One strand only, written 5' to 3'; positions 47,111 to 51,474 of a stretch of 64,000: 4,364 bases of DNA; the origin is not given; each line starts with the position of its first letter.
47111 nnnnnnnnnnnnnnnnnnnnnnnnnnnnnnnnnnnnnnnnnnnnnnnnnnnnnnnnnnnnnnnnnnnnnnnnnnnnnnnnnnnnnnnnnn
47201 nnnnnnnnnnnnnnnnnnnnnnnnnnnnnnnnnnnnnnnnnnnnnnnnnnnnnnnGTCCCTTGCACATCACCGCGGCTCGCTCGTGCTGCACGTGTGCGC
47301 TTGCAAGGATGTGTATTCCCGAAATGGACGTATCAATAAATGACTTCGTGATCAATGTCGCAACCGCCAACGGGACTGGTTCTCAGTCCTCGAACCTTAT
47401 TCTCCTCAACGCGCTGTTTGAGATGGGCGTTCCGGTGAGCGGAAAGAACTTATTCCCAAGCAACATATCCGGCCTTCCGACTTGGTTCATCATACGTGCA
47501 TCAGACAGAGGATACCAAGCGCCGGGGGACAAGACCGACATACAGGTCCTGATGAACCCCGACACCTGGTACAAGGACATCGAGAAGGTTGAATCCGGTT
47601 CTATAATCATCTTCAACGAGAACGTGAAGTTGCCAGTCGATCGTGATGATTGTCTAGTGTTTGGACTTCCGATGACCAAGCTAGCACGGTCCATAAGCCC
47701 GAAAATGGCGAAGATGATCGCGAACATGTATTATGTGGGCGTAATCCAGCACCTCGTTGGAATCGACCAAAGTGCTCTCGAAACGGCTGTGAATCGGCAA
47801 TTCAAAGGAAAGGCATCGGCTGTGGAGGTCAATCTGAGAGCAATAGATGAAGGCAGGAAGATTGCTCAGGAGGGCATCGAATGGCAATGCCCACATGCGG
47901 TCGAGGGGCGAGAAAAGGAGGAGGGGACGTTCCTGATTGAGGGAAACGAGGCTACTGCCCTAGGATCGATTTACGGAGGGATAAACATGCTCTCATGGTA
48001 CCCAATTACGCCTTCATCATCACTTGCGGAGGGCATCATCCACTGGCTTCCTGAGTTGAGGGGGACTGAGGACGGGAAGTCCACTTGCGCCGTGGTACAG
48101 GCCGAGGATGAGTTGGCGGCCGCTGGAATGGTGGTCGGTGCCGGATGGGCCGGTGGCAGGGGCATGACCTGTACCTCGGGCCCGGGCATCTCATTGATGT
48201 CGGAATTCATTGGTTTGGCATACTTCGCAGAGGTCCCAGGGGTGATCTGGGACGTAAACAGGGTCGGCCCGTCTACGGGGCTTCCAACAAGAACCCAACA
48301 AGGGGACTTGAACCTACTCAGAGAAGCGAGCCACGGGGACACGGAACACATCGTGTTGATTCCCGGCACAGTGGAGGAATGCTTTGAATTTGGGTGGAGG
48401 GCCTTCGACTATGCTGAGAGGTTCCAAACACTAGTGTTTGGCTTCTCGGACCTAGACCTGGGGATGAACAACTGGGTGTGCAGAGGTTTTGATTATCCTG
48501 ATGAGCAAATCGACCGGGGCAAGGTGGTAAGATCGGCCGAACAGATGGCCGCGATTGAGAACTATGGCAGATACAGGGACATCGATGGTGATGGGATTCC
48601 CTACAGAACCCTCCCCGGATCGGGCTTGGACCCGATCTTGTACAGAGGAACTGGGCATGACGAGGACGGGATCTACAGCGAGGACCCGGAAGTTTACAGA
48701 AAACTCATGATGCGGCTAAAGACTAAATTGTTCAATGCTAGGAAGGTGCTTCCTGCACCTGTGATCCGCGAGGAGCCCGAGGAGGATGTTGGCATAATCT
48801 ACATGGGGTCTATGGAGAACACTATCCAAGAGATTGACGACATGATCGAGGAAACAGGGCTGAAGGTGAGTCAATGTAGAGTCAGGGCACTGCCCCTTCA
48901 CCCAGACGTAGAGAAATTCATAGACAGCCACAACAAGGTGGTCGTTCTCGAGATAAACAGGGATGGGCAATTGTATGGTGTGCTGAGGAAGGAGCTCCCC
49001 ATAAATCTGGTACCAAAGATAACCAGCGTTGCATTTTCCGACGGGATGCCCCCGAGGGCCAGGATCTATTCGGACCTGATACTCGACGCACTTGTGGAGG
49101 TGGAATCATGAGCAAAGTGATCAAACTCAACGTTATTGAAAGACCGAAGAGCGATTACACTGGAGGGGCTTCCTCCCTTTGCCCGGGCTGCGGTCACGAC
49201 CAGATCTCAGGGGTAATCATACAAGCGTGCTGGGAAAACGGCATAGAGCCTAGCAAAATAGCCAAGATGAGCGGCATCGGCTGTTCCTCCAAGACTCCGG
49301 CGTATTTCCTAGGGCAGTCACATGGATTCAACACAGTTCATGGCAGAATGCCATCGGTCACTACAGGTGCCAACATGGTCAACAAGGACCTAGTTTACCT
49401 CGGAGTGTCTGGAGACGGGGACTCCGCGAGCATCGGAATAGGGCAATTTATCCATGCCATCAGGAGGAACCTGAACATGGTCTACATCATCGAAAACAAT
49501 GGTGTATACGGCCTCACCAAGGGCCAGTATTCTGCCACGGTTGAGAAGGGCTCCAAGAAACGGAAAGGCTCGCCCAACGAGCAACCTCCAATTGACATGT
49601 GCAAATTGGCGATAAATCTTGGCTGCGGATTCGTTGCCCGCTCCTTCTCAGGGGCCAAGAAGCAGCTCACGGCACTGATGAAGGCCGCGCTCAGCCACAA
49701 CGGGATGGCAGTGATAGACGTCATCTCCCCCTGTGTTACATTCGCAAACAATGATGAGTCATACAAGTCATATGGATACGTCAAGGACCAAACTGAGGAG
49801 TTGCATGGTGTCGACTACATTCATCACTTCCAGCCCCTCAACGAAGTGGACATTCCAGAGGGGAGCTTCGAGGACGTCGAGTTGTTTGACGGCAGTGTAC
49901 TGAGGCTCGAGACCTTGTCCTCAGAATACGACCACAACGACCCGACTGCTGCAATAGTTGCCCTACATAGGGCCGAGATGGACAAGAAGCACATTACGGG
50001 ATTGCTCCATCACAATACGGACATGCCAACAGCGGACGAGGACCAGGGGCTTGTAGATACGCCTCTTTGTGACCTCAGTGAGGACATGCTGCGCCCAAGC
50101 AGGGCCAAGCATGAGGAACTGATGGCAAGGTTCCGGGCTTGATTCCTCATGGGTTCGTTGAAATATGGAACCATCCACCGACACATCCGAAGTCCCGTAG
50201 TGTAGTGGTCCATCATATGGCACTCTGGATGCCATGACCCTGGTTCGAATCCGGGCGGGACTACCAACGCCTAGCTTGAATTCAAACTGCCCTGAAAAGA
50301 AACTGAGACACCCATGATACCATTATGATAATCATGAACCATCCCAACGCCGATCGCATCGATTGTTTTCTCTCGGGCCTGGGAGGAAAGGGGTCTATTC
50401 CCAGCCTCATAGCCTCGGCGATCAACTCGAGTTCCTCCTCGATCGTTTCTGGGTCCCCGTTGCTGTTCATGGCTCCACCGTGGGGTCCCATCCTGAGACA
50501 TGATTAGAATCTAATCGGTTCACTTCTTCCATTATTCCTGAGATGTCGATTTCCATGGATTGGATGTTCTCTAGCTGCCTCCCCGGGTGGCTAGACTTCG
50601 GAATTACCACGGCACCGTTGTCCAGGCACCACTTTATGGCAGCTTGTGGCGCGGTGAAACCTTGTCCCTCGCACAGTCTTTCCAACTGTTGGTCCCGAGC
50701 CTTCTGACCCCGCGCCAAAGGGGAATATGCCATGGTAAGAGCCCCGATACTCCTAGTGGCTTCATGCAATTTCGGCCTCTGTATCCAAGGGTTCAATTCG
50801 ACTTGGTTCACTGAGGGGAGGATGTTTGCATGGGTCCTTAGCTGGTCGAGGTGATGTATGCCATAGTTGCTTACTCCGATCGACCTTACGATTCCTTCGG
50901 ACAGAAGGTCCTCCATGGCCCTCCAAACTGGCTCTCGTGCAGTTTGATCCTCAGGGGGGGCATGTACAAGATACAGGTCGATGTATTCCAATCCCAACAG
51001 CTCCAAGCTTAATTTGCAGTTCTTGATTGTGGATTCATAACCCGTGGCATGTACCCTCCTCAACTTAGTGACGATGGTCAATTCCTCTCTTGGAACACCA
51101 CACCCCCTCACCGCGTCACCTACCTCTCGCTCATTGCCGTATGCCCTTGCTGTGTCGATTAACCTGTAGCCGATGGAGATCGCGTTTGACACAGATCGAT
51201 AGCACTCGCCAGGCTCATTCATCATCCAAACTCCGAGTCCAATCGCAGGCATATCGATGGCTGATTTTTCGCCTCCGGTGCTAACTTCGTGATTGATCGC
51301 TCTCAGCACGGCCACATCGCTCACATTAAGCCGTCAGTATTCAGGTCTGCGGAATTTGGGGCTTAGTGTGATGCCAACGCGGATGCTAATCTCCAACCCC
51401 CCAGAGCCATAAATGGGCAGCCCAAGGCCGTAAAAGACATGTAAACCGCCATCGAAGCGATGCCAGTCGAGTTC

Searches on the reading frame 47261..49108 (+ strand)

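Call 14: search_protein_families(library=pfam, proteins=[window:47261-49108:+], max_evalue=0.0001)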
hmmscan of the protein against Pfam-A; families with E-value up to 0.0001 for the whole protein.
window:47261-49108:+ (616 aa): 2 families
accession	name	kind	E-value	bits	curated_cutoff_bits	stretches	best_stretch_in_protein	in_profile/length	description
PF01855.24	POR_N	-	1.8e-45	155.9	27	1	236-397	3-154/231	Pyruvate flavodoxin/ferredoxin oxidoreductase, thiamine diP-bdg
PF01558.24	POR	-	2.1e-28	100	27.4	1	38-199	2-172/173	Pyruvate ferredoxin/flavodoxin oxidoreductase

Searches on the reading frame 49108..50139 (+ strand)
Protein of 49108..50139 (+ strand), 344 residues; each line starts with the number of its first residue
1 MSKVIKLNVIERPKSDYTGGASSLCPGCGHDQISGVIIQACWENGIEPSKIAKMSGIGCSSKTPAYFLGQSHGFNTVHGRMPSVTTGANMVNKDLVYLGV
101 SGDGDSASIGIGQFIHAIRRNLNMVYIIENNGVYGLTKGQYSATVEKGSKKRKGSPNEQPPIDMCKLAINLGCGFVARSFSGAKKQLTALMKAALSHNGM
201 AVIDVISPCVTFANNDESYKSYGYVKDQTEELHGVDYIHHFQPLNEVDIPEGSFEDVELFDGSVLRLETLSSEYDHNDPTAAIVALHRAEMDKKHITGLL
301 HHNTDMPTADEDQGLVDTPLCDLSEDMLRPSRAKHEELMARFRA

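Call 14: search_protein_families(library=pfam, proteins=[window:49108-50139:+], max_evalue=0.0001)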
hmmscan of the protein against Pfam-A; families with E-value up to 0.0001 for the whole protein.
window:49108-50139:+ (344 aa): 1 family
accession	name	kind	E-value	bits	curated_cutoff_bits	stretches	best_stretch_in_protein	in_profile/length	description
PF02775.26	TPP_enzyme_C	-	9.9e-26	90.8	21.9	1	57-205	2-151/151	Thiamine pyrophosphate enzyme, C-terminal TPP binding domain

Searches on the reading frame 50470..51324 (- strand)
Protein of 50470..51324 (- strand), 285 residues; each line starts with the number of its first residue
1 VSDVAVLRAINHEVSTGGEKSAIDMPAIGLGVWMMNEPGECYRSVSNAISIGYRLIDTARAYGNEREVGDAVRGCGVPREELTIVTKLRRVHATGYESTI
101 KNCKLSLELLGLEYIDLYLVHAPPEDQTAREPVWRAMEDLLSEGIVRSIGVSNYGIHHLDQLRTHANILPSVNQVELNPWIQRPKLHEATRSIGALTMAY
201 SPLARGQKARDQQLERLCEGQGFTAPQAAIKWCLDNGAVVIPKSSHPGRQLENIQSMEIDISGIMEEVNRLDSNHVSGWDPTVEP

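Call 14: search_protein_families(library=pfam, proteins=[window:50470-51324:-], max_evalue=0.0001)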
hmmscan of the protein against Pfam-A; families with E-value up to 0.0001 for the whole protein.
window:50470-51324:- (285 aa): 1 family
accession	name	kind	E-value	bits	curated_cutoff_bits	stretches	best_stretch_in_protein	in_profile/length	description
PF00248.27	Aldo_ket_red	-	1.1e-43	149.8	24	1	28-262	2-279/291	Aldo/keto reductase family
